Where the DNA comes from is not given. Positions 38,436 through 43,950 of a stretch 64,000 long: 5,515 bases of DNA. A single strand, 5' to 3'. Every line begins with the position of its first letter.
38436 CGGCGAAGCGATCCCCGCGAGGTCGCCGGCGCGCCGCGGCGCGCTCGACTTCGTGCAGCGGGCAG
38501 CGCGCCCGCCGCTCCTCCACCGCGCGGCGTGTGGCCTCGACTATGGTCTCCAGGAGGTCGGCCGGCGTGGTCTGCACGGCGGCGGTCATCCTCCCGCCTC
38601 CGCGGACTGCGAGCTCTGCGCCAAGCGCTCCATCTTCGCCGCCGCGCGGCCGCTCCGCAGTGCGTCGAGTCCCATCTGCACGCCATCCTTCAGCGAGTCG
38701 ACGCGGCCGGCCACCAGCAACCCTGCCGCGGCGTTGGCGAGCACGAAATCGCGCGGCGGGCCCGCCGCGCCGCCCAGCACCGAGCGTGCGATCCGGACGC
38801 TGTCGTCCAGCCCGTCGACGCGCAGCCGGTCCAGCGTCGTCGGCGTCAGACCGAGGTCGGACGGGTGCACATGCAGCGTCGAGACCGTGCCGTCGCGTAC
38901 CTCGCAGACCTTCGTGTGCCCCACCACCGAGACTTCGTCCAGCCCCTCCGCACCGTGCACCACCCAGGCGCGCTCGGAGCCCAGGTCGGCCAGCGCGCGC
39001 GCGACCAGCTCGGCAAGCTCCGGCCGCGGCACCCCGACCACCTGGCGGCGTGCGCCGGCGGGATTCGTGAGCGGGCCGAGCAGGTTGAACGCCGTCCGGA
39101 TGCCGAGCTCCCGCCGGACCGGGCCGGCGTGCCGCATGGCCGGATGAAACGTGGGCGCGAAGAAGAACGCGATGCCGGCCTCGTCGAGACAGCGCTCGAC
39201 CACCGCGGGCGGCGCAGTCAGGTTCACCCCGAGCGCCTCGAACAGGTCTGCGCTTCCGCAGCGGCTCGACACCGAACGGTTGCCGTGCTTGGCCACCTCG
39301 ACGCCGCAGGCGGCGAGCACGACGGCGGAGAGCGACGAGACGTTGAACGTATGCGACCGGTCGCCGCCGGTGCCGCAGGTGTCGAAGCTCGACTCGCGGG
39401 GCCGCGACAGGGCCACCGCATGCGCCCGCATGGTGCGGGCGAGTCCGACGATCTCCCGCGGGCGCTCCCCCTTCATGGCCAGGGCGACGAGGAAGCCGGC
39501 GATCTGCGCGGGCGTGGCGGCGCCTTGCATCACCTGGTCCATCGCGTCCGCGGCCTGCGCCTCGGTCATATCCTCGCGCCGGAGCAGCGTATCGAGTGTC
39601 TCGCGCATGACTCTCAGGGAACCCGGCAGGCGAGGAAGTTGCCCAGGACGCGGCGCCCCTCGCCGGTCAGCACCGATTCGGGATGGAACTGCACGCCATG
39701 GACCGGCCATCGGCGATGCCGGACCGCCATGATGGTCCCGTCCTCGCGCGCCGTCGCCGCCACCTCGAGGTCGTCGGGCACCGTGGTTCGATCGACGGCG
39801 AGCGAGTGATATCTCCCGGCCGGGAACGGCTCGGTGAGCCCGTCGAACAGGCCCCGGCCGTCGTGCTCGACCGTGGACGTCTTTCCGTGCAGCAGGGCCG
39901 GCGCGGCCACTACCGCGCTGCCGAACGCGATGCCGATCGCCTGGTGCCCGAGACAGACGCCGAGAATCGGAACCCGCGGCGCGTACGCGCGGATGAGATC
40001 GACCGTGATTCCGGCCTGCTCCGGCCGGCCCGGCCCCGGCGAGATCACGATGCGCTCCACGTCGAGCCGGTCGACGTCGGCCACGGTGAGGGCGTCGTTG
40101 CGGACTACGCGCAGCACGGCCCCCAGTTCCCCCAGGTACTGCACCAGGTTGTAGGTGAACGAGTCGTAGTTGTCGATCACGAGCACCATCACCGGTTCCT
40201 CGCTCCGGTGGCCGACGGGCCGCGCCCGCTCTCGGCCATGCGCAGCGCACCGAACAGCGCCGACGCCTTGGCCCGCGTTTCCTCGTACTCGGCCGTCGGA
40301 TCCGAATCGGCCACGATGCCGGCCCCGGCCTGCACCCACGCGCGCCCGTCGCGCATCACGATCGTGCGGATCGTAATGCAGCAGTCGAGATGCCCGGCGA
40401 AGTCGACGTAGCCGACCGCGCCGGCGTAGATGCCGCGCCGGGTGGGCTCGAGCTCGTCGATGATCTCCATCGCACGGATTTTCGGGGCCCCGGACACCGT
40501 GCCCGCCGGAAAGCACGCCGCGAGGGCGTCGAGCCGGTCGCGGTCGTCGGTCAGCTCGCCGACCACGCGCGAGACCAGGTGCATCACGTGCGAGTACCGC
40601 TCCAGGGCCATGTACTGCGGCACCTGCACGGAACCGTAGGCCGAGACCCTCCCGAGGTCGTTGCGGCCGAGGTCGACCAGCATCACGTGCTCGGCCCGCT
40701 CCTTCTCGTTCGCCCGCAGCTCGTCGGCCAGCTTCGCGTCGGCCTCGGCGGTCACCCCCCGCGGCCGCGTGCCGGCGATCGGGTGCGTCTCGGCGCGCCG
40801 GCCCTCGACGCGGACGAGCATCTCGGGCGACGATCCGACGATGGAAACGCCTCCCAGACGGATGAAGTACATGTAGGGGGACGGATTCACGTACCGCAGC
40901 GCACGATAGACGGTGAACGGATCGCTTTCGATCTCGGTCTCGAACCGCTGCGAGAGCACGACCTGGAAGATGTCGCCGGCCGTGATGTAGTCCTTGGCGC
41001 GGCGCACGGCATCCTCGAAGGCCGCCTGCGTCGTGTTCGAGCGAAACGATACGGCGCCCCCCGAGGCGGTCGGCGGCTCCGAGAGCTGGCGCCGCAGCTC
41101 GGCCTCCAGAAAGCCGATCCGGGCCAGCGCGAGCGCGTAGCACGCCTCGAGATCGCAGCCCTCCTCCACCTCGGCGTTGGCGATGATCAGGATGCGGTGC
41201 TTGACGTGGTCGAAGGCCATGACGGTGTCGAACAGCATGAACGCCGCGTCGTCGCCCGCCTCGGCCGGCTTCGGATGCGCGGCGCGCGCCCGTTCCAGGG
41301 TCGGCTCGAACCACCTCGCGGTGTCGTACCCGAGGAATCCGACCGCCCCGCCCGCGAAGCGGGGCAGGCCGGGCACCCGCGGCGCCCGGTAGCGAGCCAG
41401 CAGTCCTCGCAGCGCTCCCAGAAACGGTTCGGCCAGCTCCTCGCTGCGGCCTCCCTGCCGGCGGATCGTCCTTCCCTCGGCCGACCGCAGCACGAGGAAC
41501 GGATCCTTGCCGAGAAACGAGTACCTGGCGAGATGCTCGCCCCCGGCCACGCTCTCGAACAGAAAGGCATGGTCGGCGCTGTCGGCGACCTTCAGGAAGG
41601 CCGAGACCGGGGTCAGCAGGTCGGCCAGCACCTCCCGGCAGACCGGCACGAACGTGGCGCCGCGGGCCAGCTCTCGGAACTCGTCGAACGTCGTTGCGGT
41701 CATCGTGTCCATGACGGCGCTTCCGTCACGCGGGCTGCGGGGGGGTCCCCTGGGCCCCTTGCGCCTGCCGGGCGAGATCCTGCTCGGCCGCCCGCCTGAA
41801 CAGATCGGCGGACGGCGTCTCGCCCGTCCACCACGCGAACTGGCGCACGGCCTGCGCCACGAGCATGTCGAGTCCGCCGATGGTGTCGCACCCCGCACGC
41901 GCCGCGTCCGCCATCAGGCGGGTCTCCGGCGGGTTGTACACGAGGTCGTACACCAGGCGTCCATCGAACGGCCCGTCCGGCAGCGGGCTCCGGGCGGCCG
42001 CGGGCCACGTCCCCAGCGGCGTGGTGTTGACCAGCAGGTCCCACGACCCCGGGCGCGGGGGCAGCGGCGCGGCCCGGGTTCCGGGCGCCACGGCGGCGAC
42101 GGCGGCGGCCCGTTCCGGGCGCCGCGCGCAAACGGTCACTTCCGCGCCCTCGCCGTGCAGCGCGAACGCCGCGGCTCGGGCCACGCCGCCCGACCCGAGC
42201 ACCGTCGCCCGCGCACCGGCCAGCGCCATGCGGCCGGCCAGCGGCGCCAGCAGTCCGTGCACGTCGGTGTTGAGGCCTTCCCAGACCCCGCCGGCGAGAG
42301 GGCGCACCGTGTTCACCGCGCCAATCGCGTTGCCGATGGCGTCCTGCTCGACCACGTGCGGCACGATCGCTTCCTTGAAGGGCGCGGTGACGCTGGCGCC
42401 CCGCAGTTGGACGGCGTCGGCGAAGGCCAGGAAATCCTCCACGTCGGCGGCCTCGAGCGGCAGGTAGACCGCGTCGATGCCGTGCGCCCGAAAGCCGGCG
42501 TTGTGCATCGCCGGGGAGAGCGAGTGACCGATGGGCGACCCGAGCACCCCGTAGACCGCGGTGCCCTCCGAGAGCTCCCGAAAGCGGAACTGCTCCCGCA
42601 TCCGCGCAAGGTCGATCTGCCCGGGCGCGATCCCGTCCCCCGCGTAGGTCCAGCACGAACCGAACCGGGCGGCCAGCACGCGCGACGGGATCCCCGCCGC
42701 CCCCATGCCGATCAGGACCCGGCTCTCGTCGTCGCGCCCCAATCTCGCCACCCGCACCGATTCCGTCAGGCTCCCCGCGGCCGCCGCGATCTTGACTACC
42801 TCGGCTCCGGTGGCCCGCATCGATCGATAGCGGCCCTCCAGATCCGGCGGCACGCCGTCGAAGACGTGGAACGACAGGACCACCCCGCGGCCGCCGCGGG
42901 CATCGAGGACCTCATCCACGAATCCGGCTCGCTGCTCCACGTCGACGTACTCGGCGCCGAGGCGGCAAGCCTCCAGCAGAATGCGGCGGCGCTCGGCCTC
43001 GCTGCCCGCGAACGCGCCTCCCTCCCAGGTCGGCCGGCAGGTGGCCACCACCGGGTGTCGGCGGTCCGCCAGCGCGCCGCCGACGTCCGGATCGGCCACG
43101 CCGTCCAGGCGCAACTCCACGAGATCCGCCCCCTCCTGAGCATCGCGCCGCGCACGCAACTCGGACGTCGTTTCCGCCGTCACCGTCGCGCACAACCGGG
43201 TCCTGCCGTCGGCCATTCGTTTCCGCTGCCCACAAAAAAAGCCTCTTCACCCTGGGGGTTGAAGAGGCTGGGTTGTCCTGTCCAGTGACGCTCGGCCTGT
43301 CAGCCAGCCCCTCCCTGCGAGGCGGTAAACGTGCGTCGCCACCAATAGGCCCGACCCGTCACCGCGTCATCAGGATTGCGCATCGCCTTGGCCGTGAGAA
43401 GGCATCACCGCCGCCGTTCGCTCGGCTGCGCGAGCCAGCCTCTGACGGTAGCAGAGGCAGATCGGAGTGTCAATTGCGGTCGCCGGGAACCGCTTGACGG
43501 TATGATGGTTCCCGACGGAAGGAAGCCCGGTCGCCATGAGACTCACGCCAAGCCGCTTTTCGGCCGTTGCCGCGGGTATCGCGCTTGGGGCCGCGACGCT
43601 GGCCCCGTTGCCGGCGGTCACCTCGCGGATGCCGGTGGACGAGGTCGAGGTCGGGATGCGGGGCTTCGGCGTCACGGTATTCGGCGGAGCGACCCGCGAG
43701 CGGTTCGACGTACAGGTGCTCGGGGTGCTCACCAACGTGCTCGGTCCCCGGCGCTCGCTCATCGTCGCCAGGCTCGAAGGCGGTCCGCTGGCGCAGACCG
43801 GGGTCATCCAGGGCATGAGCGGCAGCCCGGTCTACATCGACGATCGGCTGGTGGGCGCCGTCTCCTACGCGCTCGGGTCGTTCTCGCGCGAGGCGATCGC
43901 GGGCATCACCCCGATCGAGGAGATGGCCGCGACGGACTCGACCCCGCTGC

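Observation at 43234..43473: Unannotated tandem-Trp leader peptide with antiterminator/terminator: a ribosome-mediated attenuator in front of the aro-trp operon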

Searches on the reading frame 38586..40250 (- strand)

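Call 4: search_protein_families(library=pfam, proteins=[window:38586-40250:-])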
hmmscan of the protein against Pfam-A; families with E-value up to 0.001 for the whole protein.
window:38586-40250:- (554 aa): 2 families
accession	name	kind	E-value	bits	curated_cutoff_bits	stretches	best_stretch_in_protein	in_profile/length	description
PF00591.27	Glycos_transf_3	-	7.9e-88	294.8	27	1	288-536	4-252/253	Glycosyl transferase family, a/b domain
PF02885.22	Glycos_trans_3N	-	8.1e-21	74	26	1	217-278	2-63/63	Glycosyl transferase family, helical bundle domain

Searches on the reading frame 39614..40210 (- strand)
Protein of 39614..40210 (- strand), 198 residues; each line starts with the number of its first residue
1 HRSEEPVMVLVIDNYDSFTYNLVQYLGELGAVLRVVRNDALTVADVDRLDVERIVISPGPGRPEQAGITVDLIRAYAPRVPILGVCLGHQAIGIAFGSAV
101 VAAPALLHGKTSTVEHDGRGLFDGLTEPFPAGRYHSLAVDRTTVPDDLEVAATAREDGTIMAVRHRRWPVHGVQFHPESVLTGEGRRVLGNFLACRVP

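Call 35: search_protein_families(library=pfam, proteins=[window:39614-40210:-])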
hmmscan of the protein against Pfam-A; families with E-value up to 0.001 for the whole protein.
window:39614-40210:- (198 aa): 2 families
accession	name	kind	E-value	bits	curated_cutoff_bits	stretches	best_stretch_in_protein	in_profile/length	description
PF00117.34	GATase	-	7.8e-57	192.4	22.8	1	10-193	1-187/190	Glutamine amidotransferase class-I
PF07722.19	Peptidase_C26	-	1.3e-12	48.4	20.5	1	72-178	97-219/219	Peptidase C26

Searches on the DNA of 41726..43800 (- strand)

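Call 3: search_rna_families(source=window, start=42900, end=43800, threshold=evalue, max_evalue=10, show_alignments=3)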
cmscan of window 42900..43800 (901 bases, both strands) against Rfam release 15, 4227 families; matches with E-value up to 10: 3.
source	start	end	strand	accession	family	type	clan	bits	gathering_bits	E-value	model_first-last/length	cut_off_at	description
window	43234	43346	-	RF02883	BcKCsr2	Gene; sRNA;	-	17.9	40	0.18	1-129/129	no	Burkholderia sRNA 2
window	43253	43314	+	RF03756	mir-4891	Gene; miRNA;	-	16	100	3.8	1-88/88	no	mir-4891 microRNA precursor family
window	43628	43688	+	RF00312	snoZ206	Gene; snRNA; snoRNA; CD-box;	-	15.2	50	8.3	1-129/129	no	Small nucleolar RNA Z206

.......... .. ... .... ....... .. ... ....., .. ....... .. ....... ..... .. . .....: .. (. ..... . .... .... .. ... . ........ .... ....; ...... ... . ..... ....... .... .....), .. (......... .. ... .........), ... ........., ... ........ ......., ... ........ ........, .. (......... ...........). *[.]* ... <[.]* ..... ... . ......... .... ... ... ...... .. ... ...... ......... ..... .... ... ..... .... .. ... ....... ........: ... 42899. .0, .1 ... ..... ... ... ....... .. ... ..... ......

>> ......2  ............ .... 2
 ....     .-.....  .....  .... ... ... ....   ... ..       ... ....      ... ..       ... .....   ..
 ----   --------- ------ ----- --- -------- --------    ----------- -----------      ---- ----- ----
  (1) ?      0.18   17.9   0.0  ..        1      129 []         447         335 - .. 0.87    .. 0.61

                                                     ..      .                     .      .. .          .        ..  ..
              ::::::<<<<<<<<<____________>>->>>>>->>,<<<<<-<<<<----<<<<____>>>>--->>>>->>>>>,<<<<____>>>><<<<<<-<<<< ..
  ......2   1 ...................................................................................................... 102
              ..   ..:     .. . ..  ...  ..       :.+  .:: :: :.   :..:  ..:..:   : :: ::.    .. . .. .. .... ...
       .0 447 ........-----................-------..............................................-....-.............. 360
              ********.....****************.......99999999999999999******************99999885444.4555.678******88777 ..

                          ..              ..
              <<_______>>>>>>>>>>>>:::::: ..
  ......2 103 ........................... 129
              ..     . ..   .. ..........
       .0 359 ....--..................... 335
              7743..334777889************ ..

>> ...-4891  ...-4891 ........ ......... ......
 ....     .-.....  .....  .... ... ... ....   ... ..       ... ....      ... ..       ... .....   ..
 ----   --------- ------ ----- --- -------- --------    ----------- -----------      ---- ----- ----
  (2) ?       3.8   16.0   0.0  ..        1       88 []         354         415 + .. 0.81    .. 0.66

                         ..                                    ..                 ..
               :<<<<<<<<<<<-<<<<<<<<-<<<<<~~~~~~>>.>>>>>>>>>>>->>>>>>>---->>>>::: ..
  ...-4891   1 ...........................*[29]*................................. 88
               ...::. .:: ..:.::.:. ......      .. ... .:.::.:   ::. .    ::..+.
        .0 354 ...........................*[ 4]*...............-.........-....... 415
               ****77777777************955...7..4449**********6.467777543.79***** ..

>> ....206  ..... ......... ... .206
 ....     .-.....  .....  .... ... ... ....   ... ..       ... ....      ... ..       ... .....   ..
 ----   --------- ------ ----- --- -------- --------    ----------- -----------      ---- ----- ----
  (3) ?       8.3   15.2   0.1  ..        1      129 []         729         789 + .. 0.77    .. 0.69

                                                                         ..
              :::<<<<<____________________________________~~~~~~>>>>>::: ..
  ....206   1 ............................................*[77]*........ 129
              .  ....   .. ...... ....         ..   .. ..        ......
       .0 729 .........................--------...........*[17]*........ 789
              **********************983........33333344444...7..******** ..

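Call 52: search_rna_families(sources=[L008, L012, L033, L050, L072, L022], threshold=gathering)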
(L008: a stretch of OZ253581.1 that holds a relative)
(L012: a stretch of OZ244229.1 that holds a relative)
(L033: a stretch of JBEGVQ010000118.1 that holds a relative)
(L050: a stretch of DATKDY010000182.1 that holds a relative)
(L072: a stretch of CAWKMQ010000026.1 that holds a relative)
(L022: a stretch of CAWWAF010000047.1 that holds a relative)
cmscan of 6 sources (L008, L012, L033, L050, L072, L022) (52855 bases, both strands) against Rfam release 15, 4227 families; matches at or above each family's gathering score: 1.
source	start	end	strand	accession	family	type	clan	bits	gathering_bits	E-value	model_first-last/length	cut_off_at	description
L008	3422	3592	-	RF00174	Cobalamin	Cis-reg; riboswitch;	CL00101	87.2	31.5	3.2e-20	1-189/189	no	Cobalamin riboswitch aptamer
